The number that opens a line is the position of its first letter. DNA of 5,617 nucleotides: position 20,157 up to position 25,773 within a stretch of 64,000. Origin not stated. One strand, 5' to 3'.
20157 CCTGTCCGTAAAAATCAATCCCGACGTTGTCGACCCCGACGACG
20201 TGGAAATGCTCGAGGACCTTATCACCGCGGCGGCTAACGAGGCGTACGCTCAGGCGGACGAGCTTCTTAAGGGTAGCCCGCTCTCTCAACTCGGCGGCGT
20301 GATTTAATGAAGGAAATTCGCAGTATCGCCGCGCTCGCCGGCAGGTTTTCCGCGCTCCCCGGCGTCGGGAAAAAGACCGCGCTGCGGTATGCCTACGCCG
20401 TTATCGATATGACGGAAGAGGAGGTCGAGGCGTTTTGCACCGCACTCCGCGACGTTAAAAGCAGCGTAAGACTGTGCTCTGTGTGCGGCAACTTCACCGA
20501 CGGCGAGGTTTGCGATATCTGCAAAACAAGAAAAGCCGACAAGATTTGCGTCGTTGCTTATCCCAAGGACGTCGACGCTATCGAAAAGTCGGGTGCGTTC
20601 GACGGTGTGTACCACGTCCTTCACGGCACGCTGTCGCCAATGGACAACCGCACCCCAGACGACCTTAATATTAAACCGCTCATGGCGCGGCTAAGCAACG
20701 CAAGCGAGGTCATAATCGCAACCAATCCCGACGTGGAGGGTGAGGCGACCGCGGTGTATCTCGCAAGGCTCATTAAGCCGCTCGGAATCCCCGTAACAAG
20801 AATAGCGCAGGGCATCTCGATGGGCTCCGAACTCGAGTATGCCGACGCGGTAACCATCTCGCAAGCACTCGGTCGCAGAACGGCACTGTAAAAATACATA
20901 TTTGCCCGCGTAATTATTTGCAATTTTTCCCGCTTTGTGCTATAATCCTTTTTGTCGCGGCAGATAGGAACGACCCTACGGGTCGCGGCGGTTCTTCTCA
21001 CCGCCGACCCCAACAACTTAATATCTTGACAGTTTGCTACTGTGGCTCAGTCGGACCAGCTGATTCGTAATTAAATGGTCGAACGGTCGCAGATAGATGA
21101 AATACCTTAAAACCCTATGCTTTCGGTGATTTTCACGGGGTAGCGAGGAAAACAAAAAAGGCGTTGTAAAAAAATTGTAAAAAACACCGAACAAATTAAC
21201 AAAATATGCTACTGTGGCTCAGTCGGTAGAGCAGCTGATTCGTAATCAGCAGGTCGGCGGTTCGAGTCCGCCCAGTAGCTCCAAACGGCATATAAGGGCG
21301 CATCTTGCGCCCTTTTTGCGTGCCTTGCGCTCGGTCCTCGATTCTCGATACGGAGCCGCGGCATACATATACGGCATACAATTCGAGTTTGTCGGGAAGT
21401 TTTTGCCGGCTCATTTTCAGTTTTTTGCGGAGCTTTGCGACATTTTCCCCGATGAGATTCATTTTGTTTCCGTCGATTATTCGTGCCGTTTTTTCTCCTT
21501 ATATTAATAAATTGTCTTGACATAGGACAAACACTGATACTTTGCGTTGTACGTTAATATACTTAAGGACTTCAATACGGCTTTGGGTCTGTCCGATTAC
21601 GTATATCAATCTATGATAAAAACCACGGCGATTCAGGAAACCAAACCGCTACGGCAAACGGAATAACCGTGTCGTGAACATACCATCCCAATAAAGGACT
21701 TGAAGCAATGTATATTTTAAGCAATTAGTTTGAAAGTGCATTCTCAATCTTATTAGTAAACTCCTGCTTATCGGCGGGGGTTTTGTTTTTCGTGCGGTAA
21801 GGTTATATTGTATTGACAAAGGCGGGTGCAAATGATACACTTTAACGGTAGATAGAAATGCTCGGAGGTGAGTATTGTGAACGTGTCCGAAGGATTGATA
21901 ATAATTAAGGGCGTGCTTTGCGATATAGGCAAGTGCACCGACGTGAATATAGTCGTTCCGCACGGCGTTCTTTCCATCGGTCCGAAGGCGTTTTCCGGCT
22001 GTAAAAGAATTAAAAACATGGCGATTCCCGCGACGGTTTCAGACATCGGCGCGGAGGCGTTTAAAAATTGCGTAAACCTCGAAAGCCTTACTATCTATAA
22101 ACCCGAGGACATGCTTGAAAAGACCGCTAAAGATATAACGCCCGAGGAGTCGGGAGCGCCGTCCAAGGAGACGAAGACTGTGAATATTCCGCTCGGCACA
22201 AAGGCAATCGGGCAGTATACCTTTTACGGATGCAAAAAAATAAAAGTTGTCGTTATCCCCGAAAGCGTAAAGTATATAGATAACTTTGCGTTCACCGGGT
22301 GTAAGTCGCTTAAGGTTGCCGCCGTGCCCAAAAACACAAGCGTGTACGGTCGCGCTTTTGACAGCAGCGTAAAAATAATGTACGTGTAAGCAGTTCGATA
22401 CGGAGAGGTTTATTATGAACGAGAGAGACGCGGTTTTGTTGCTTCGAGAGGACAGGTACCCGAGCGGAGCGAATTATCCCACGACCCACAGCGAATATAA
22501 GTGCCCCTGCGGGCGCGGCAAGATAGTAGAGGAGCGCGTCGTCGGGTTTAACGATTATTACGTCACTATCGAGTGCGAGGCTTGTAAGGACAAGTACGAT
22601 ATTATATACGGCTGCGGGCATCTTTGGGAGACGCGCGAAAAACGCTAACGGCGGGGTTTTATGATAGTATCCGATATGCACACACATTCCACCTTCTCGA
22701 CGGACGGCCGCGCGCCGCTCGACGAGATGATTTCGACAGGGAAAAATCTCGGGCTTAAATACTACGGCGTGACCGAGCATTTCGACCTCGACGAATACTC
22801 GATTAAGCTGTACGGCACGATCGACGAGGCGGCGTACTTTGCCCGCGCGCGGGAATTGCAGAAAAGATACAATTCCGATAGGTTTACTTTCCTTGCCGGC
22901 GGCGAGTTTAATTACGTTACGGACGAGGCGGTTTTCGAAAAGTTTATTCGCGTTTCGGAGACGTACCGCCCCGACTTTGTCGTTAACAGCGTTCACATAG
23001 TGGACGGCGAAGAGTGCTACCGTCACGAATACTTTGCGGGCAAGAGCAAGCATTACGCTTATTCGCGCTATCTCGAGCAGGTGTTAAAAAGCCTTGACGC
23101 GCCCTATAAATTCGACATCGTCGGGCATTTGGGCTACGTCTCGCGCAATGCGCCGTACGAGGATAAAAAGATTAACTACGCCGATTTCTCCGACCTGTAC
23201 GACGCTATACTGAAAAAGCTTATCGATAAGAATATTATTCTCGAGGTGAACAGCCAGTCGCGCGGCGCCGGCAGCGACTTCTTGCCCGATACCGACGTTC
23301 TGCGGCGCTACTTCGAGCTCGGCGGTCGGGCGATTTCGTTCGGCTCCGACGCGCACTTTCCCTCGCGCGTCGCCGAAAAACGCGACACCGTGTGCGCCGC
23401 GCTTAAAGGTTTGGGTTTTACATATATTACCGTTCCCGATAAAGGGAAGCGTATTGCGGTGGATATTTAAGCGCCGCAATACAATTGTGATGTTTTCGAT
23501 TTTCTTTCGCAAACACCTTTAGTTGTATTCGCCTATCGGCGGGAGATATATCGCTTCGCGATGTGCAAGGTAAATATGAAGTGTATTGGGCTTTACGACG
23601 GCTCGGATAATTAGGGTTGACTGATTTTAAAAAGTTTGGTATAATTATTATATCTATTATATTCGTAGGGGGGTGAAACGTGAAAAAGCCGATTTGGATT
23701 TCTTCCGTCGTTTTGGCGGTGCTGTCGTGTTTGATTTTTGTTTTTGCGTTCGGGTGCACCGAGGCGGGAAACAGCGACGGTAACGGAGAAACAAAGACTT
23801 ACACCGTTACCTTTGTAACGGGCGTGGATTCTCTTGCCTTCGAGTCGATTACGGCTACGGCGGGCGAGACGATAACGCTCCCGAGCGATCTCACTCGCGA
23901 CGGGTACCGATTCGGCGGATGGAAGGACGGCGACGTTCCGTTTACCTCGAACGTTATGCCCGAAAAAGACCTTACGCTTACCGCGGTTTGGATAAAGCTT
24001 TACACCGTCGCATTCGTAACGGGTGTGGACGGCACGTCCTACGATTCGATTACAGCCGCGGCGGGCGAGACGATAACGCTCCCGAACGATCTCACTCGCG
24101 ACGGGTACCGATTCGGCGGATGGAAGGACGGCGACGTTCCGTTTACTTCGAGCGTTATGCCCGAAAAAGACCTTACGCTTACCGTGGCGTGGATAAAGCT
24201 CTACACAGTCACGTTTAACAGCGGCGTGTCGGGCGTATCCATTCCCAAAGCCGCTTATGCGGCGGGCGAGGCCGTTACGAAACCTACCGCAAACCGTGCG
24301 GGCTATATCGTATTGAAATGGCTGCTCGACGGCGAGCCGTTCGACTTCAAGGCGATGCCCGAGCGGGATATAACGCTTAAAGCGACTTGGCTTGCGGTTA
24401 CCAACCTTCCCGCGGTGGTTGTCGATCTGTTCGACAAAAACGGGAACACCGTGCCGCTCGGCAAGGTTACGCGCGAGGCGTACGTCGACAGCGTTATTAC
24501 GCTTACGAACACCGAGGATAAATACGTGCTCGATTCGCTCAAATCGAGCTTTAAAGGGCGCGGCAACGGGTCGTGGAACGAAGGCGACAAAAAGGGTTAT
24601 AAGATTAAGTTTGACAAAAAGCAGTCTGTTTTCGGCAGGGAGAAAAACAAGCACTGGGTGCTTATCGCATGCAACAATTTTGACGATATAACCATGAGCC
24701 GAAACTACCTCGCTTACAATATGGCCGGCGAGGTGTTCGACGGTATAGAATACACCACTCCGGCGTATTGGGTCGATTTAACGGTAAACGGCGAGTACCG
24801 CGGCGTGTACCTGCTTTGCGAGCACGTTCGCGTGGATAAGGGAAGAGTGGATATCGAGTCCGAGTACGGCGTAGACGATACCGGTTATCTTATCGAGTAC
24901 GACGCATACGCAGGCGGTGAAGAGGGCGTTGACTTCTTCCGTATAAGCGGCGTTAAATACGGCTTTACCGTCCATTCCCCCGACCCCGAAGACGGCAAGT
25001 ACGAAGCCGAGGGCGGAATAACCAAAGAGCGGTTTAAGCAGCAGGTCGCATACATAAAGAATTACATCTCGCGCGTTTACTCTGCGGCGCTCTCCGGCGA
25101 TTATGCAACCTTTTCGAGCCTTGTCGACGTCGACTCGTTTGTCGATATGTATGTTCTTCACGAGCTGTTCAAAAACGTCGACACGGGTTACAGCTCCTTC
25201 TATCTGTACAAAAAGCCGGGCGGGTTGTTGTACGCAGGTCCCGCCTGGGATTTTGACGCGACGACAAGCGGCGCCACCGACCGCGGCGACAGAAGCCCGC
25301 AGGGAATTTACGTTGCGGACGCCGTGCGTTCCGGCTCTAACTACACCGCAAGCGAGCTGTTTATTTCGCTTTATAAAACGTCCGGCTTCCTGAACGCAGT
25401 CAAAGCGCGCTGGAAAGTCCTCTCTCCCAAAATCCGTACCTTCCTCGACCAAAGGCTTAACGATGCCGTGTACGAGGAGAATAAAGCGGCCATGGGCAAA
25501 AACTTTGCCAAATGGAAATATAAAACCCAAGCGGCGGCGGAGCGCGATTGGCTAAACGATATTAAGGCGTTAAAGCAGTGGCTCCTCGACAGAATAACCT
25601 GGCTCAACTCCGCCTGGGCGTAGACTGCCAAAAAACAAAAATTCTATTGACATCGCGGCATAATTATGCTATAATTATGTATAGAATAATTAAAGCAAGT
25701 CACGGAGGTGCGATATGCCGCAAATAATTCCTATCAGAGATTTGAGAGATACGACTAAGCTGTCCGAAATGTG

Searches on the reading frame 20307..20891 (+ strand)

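Call 9: search_protein_families(library=pfam, proteins=[window:20307-20891:+], max_evalue=0.001)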
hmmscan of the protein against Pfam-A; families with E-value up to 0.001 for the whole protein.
window:20307-20891:+ (194 aa): 5 families
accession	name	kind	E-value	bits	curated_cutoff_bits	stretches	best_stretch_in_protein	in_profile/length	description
PF13662.12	Toprim_4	-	5.3e-23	81.5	25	1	78-167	1-85/85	Toprim domain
PF01751.28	Toprim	-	1.7e-13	51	23.1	1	79-158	1-86/96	Toprim domain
PF21176.3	RecR_HhH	-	1.4e-09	38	27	1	8-49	2-43/45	RecR, helix-hairpin-helix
PF02132.21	RecR_ZnF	-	4.4e-09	36.3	22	1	54-72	1-19/21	RecR, Cys4-zinc finger domain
PF21175.2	RecR_C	-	4.9e-09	35.9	22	1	169-191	1-23/24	RecR, C-terminal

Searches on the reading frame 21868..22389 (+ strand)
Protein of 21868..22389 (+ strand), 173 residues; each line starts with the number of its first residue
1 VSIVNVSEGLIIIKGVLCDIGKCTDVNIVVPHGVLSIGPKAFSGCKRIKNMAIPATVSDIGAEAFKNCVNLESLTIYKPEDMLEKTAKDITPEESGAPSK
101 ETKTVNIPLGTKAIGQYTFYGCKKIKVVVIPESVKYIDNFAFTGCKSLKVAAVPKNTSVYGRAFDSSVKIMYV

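Call 9: search_protein_families(library=pfam, proteins=[window:21868-22389:+], max_evalue=0.001)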
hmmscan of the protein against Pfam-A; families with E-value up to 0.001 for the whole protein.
window:21868-22389:+ (173 aa): 1 family
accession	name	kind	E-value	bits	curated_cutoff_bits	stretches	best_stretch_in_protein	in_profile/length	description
PF13306.12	LRR_5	-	1.1e-26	93.6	27.7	2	102-169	36-102/127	BspA type Leucine rich repeat region (6 copies)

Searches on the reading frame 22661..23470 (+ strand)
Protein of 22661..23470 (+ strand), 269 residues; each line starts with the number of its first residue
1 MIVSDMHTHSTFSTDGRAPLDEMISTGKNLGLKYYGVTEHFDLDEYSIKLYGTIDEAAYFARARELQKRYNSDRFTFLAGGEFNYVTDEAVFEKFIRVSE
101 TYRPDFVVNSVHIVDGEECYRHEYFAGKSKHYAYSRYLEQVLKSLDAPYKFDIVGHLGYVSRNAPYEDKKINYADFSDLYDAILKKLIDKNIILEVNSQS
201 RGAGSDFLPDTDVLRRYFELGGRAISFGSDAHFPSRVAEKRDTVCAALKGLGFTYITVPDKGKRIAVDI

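Call 9: search_protein_families(library=pfam, proteins=[window:22661-23470:+], max_evalue=0.001)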
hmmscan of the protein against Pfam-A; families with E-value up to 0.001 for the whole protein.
window:22661-23470:+ (269 aa): 1 family
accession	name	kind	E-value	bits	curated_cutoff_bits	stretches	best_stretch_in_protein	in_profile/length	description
PF02811.25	PHP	-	4.2e-22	79.7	26.4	1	5-198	1-163/164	PHP domain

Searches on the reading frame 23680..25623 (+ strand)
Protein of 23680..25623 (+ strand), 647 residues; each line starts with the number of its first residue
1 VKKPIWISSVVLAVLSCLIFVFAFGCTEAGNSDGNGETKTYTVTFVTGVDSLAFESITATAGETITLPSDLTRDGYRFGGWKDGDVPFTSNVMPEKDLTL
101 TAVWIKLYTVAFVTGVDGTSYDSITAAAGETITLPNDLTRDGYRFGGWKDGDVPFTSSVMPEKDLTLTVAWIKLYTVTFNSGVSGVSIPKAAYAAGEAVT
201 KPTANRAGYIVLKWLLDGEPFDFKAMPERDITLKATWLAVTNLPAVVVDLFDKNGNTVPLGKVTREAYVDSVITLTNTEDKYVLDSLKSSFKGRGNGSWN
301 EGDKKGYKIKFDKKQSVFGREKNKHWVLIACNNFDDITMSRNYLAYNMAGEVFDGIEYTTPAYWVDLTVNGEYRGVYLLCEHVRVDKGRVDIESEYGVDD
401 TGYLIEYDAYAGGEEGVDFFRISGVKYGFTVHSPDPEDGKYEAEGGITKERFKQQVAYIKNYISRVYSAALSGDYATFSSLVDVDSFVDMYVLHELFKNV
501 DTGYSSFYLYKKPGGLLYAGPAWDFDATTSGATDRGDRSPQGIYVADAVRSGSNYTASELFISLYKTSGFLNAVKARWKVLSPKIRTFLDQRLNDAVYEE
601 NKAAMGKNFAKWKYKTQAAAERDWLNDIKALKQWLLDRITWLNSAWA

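Call 9: search_protein_families(library=pfam, proteins=[window:23680-25623:+], max_evalue=0.001)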
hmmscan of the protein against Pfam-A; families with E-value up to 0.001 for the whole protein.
window:23680-25623:+ (647 aa): 3 families
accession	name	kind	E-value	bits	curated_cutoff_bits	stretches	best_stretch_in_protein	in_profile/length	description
PF08757.17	CotH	-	3.1e-36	125.9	23.8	1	294-642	4-322/322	CotH kinase protein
PF09479.16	Flg_new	-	1.1e-29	102.7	27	3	41-103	1-65/65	Listeria-Bacteroides repeat domain (List_Bact_rpt)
PF18998.6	Flg_new_2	-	6.1e-13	49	23.6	2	108-171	1-69/73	Divergent InlB B-repeat domain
